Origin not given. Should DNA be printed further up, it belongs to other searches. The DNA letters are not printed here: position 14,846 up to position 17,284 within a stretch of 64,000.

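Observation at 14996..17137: TrmB (tRNA m7G46 methyltransferase) and threonine synthase encoded as one in-frame 713 aa ORF, with an internal SD before the ThrC start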

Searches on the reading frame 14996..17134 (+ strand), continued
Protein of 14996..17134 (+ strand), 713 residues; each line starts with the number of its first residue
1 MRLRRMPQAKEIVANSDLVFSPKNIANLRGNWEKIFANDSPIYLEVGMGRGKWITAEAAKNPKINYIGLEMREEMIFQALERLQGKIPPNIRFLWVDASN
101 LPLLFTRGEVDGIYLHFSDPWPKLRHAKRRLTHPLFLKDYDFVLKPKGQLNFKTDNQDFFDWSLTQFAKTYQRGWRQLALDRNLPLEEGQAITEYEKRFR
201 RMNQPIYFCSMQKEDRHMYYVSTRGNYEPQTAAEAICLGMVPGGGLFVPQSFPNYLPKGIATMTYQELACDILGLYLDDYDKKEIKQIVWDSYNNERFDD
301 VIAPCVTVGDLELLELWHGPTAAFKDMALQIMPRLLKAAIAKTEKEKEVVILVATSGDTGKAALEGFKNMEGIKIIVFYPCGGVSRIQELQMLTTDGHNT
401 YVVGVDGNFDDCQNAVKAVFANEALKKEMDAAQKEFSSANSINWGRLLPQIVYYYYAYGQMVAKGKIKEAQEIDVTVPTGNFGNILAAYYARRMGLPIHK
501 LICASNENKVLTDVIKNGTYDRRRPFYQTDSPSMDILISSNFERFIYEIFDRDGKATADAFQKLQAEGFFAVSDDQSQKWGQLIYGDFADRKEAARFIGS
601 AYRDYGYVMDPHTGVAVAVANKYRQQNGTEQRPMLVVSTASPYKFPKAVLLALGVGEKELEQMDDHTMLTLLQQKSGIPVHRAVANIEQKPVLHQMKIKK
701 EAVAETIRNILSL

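Call 8: find_encoding_contigs(protein=P0001, flank=3000, max_places=4)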
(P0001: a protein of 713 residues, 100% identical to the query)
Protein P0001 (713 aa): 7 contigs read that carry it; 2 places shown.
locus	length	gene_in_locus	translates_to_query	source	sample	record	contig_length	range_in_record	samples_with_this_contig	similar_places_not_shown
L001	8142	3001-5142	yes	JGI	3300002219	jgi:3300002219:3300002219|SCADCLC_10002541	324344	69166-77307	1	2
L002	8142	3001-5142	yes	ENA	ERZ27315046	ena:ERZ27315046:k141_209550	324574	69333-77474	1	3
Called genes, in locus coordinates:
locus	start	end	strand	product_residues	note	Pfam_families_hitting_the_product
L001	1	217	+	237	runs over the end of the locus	PF12847:Methyltransf_18, PF04816:TrmK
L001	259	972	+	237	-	PF24481:CT398_CC (weak), PF28019:HmpF (weak), PF02591:Zn_ribbon_9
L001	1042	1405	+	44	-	-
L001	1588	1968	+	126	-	-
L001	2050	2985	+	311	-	PF00892:EamA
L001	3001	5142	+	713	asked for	PF02390:Methyltransf_4, PF13649:Methyltransf_25 (weak), PF13847:Methyltransf_31 (faint), PF14821:Thr_synth_N, PF00291:PALP, PF24857:THR4_C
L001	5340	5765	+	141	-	PF07486:Hydrolase_2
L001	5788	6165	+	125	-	-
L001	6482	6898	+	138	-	PF03306:AAL_decarboxy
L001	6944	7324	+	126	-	PF03306:AAL_decarboxy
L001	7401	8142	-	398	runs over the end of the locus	PF07690:MFS_1, PF12832:MFS_1_like (faint)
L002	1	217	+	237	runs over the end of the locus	PF12847:Methyltransf_18, PF04816:TrmK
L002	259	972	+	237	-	PF24481:CT398_CC (weak), PF28019:HmpF (weak), PF02591:Zn_ribbon_9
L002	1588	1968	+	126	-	-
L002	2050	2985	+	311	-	PF00892:EamA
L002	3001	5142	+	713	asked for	PF02390:Methyltransf_4, PF13649:Methyltransf_25 (weak), PF13847:Methyltransf_31 (faint), PF14821:Thr_synth_N, PF00291:PALP, PF24857:THR4_C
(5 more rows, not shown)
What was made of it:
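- The identical protein was recovered on 7 contigs, with JGI and ENA records among them (call 8).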

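Call 11: find_related_loci(query=A1, collection=genome_contigs, flank=4000)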
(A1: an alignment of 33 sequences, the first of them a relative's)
Query A1 (713 aa) in genome_contigs; peptide patterns used: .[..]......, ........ (x = any residue, [..] = any of these).
600 stretches matched a pattern (row limit reached: there are more); 595 encode a relative of the query (tblastn E <= 1e-3); the best 80 are kept; 80 distinct loci.
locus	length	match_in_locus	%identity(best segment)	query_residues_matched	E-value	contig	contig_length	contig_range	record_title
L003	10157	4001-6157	51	1-713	0e+0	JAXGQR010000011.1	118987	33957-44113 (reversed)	MAG: Dehalobacterium sp. isolate AnMBR.bin330 bin330_11, whole genome shotgun sequence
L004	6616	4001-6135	53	1-713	2e-167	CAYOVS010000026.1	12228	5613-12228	MAG TPA_asm: uncultured Peptococcaceae bacterium isolate SRP335695_co1_131 genome assembly, contig: NODE_2438_length_122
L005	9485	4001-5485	52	220-711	3e-166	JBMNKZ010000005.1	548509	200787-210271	MAG: Bacillota bacterium isolate SBF912LR0HQ0055 contig_39664, whole genome shotgun sequence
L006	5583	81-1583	51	215-713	1e-161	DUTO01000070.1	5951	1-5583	MAG TPA_asm: Clostridia bacterium isolate AS05jafATM_84 24698_AS05, whole genome shotgun sequence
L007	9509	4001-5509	51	214-713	3e-158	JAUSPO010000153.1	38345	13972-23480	MAG: Bacillota bacterium isolate E21_metabat.bin.75 E21_k141_230381, whole genome shotgun sequence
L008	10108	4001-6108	51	1-713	0e+0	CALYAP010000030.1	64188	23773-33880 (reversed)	MAG: uncultured Clostridia bacterium isolate E40__bin13 genome assembly, contig: E40__k127_3574843, whole genome shotgun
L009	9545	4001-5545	49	201-713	3e-157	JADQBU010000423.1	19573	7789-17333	MAG: Halanaerobiales bacterium isolate Soudan_4 NODE_923_length_19573_cov_5.553387, whole genome shotgun sequence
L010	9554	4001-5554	49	205-713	8e-157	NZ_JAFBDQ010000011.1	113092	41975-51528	Halanaerobacter jeridensis strain DSM 23230 Ga0454029_11, whole genome shotgun sequence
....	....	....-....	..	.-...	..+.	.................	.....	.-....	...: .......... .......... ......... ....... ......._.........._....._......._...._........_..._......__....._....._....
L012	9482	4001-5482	52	220-711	3e-155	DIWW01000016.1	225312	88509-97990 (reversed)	MAG TPA_asm: Peptococcaceae bacterium UBA6096 UBA6096_contig_1548, whole genome shotgun sequence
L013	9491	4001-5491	50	218-713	1e-154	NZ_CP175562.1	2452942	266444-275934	Natroniella sp. ANB-PHB2 chromosome, complete genome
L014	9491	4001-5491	51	217-711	3e-154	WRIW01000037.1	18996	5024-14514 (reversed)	MAG: Clostridiales bacterium isolate Nt197P3bin58 Ga0082212_10004629, whole genome shotgun sequence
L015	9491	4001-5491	50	218-713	6e-154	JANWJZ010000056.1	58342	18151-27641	MAG: Halanaerobiales bacterium isolate CRAIB_MAG80 c_000000065698, whole genome shotgun sequence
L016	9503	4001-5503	51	214-713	5e-154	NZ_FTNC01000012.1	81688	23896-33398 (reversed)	Halanaerobium kushneri strain ATCC 700103, whole genome shotgun sequence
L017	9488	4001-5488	50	220-713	2e-151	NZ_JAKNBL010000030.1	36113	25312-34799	Pelotomaculum terephthalicicum JT 30, whole genome shotgun sequence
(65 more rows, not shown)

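Call 21: search_protein_representatives(alignment_id=A1)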
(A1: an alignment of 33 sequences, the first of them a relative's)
Query: 33 sequences, 716 profile positions. Proteins with E-value up to 0.001 (for the whole library): 28306; up to 1e-10: 17125; up to 1e-30: 4552. The best 150 are listed.
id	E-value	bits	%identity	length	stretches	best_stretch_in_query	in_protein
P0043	0.0e+00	1231.1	-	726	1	1-716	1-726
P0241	1.0e-212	724.6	-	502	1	221-714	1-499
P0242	8.2e-206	701.8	-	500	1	222-714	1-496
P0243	4.8e-205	699.2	-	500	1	221-715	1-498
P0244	1.7e-202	690.8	-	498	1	221-712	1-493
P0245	4.5e-201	686.1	-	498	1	220-715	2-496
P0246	1.1e-199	681.5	-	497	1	221-715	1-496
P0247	1.5e-195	667.8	-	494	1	221-714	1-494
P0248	1.3e-194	664.8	-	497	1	219-716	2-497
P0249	4.2e-194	663.1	-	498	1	216-716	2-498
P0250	4.6e-193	659.6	-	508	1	221-713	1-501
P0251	9.8e-191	651.9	-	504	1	221-714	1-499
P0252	3.2e-189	646.9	-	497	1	221-713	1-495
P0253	3.9e-188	643.3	-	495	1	221-712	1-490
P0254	4.4e-188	643.2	-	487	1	221-716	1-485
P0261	4.7e-182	623.2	-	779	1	221-716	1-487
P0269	3.1e-177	607.3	-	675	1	217-704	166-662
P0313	2.0e-159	548.4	-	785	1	221-714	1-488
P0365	2.3e-147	508.6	-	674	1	214-704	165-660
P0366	2.3e-147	508.5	-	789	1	221-709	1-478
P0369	1.2e-146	506.2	-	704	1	195-709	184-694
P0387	2.5e-142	491.9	-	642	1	223-695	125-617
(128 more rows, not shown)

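Call 30: find_encoding_contigs(protein=P0033, flank=4000, max_places=2)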
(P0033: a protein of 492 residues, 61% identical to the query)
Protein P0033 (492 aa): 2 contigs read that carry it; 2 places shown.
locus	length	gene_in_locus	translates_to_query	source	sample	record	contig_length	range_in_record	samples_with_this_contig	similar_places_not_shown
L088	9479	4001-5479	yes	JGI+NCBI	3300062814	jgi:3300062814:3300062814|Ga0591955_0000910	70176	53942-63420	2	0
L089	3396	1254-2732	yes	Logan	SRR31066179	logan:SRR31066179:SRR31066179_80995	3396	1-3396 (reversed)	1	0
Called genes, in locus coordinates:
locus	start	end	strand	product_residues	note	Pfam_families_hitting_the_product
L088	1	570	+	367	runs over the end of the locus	PF03979:Sigma70_r1_1, PF00140:Sigma70_r1_2, PF04542:Sigma70_r2, PF04539:Sigma70_r3, PF04545:Sigma70_r4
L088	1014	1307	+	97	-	-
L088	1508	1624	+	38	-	-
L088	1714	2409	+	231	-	PF12847:Methyltransf_18, PF04816:TrmK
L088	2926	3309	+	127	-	-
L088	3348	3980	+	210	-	PF02390:Methyltransf_4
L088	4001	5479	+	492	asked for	PF14821:Thr_synth_N, PF00291:PALP, PF24857:THR4_C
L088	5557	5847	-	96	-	PF13451:zf_Tbcl, PF23477:zf_Tbcl_2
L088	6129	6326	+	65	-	PF00313:CSD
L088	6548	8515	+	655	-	PF00270:DEAD (faint), PF04851:ResIII, PF17757:UvrB_inter, PF27431:UvrB_3rd, PF00271:Helicase_C, PF12344:UvrB, PF02151:UVR (weak)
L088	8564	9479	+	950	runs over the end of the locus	PF00005:ABC_tran (faint), PF02463:SMC_N (faint), PF03193:RsgA_GTPase (faint), PF13191:AAA_16 (faint), PF13304:AAA_21 (faint), PF13555:AAA_29 (faint), PF17760:UvrA_inter, PF17755:UvrA_DNA-bind, +1 more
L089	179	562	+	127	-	-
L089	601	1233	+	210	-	PF02390:Methyltransf_4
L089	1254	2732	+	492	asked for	PF14821:Thr_synth_N, PF00291:PALP, PF24857:THR4_C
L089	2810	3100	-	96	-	PF13451:zf_Tbcl, PF23477:zf_Tbcl_2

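Call 31: find_encoding_contigs(protein=P0044, flank=4000, max_places=2)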
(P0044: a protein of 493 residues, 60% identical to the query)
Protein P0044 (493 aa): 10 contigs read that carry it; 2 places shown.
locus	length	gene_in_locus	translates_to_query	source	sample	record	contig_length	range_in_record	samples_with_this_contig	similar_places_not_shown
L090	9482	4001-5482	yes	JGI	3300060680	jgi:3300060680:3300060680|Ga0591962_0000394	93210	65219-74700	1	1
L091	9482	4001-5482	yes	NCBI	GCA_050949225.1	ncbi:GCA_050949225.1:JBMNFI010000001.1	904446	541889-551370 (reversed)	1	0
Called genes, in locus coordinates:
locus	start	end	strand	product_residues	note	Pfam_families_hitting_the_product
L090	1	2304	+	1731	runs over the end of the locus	PF09479:Flg_new (faint), PF18998:Flg_new_2, PF00395:SLH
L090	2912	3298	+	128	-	-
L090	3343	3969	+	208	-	PF02390:Methyltransf_4, PF13649:Methyltransf_25 (weak)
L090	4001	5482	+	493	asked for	PF14821:Thr_synth_N, PF00291:PALP, PF24857:THR4_C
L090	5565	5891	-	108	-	PF13451:zf_Tbcl, PF23477:zf_Tbcl_2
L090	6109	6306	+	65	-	PF00313:CSD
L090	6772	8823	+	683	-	PF00270:DEAD (faint), PF04851:ResIII, PF17757:UvrB_inter, PF27431:UvrB_3rd, PF00271:Helicase_C, PF12344:UvrB, PF02151:UVR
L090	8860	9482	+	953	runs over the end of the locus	PF00005:ABC_tran (faint), PF02463:SMC_N (faint), PF03193:RsgA_GTPase (faint), PF13191:AAA_16 (faint), PF13304:AAA_21 (faint), PF13401:AAA_22 (faint), PF17760:UvrA_inter, PF17755:UvrA_DNA-bind, +3 more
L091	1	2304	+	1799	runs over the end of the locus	PF09479:Flg_new (faint), PF18998:Flg_new_2, PF00395:SLH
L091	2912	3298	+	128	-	-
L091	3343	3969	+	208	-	PF02390:Methyltransf_4, PF13649:Methyltransf_25 (weak)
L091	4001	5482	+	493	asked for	PF14821:Thr_synth_N, PF00291:PALP, PF24857:THR4_C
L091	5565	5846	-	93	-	PF13451:zf_Tbcl, PF23477:zf_Tbcl_2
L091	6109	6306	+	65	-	PF00313:CSD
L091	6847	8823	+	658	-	PF00270:DEAD (faint), PF04851:ResIII, PF17757:UvrB_inter, PF27431:UvrB_3rd, PF00271:Helicase_C, PF12344:UvrB, PF02151:UVR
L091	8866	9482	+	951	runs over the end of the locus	PF00005:ABC_tran (faint), PF02463:SMC_N (faint), PF03193:RsgA_GTPase (faint), PF13191:AAA_16 (faint), PF13304:AAA_21 (faint), PF13401:AAA_22 (faint), PF17760:UvrA_inter, PF17755:UvrA_DNA-bind, +3 more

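Call 33: find_encoding_contigs(protein=P0016, flank=4000, max_places=1)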
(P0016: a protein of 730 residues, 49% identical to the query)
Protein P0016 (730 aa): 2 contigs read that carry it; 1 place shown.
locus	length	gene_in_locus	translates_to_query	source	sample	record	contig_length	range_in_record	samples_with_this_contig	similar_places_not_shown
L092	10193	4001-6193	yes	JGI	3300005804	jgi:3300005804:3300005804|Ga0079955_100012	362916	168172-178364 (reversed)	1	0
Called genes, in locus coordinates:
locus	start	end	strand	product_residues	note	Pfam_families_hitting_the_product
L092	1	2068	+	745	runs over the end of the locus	PF13187:Fer4_9 (weak), PF13237:Fer4_10 (weak), PF02906:Fe_hyd_lg_C, PF04060:FeS, PF00158:Sigma54_activat, PF14532:Sigma54_activ_2, PF25601:AAA_lid_14, PF02954:HTH_8, +4 more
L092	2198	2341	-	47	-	-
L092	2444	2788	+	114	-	-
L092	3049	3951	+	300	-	PF00753:Lactamase_B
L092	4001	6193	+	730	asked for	PF24675:NpmA (weak), PF02390:Methyltransf_4, PF13649:Methyltransf_25 (faint), PF13847:Methyltransf_31 (faint), PF14821:Thr_synth_N, PF00291:PALP, PF24857:THR4_C (weak)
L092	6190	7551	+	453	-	PF17125:Methyltr_RsmF_N, PF01189:Methyltr_RsmB-F, PF17126:RsmF_methylt_CI, PF13636:Methyltranf_PUA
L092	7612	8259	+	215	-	PF00027:cNMP_binding, PF13545:HTH_Crp_2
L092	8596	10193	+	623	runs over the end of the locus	PF17425:Arylsulfotran_N, PF05935:Arylsulfotrans, PF14269:Arylsulfotran_2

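Call 34: find_encoding_contigs(protein=P0021, flank=4000, max_places=1)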
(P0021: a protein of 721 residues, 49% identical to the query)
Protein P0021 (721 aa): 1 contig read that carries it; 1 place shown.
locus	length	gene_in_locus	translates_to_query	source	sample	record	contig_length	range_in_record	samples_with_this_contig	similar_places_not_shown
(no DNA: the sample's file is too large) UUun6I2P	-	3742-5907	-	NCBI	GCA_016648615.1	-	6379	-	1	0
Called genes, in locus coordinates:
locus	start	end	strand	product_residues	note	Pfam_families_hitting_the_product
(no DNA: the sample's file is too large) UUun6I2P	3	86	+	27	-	?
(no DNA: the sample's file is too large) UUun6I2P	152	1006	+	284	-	PF00288:GHMP_kinases_N, PF08544:GHMP_kinases_C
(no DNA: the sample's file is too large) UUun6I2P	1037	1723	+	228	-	PF12847:Methyltransf_18, PF04816:TrmK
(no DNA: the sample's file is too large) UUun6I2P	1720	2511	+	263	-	PF01784:DUF34_NIF3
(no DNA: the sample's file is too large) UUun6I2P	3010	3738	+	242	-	PF01035:DNA_binding_1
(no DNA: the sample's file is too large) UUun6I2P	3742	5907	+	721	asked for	PF02390:Methyltransf_4, PF14821:Thr_synth_N, PF00291:PALP, PF24857:THR4_C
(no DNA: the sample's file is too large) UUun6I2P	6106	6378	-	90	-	?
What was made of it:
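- Tried and rejected: DNA for P0021 could not be fetched (call 34).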

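Call 35: find_encoding_contigs(protein=P0025, flank=4000, max_places=1)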
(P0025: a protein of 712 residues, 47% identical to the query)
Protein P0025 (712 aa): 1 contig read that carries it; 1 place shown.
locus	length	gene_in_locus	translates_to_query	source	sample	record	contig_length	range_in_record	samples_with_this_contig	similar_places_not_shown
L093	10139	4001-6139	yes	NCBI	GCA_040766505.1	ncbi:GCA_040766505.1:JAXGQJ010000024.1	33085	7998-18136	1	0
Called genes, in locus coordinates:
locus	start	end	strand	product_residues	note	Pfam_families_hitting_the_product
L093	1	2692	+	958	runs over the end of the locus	PF00873:ACR_tran, PF03176:MMPL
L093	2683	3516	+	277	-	PF00873:ACR_tran, PF03176:MMPL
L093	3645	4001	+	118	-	-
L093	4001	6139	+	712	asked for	PF02390:Methyltransf_4, PF13649:Methyltransf_25 (faint), PF14821:Thr_synth_N, PF00291:PALP, PF24857:THR4_C (weak)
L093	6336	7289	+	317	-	PF25819:Nal1_C (faint)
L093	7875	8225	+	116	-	PF00005:ABC_tran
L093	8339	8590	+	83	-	-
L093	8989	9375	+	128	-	PF01061:ABC2_membrane, PF12698:ABC2_membrane_3, PF12730:ABC2_membrane_4 (weak)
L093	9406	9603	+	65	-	-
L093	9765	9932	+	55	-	-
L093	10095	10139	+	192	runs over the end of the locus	PF25087:GMPPB_C (faint), PF00132:Hexapep (faint)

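Call 36: find_encoding_contigs(protein=P0002, flank=4000, max_places=1)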
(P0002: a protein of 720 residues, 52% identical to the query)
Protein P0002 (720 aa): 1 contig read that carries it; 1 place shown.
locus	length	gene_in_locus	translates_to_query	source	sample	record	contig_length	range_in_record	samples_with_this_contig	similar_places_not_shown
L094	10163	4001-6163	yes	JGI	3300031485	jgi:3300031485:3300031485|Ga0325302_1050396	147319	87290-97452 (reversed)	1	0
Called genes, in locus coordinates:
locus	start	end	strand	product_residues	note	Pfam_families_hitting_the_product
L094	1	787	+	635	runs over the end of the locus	PF08757:CotH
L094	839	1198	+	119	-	-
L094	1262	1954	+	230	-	PF12847:Methyltransf_18, PF04816:TrmK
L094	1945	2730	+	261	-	PF01784:DUF34_NIF3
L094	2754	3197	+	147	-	PF06445:GyrI-like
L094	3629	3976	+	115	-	-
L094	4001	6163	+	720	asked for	PF02390:Methyltransf_4, PF08242:Methyltransf_12 (faint), PF13649:Methyltransf_25 (weak), PF13847:Methyltransf_31 (weak), PF14821:Thr_synth_N, PF00291:PALP, PF24857:THR4_C (weak)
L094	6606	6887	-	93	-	PF13451:zf_Tbcl, PF23477:zf_Tbcl_2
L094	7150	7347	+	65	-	PF00313:CSD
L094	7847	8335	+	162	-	PF00149:Metallophos (faint), PF12850:Metallophos_2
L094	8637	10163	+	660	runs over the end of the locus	PF04851:ResIII, PF17757:UvrB_inter, PF27431:UvrB_3rd, PF00271:Helicase_C, PF12344:UvrB, PF02151:UVR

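Call 37: find_encoding_contigs(protein=P0018, flank=4000, max_places=1)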
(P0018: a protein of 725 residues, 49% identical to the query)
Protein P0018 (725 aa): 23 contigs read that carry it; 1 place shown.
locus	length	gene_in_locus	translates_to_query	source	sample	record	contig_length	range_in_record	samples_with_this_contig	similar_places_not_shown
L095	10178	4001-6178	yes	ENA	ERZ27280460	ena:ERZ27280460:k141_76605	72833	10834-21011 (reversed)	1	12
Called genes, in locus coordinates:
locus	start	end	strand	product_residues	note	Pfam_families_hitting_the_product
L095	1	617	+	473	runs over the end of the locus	PF00682:HMGL-like, PF02436:PYC_OADA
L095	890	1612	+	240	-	PF12847:Methyltransf_18, PF04816:TrmK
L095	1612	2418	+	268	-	PF01784:DUF34_NIF3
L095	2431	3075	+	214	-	PF02589:LUD_dom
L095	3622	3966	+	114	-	-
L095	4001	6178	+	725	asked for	PF02390:Methyltransf_4, PF13649:Methyltransf_25 (weak), PF13847:Methyltransf_31 (weak), PF08242:Methyltransf_12 (weak), PF14821:Thr_synth_N, PF00291:PALP, PF24857:THR4_C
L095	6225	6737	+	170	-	PF00731:AIRC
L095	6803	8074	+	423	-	PF00206:Lyase_1, PF10397:ADSL_C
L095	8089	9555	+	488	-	PF13522:GATase_6, PF13537:GATase_7, PF00156:Pribosyltran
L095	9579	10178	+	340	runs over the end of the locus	PF00586:AIRS, PF02769:AIRS_C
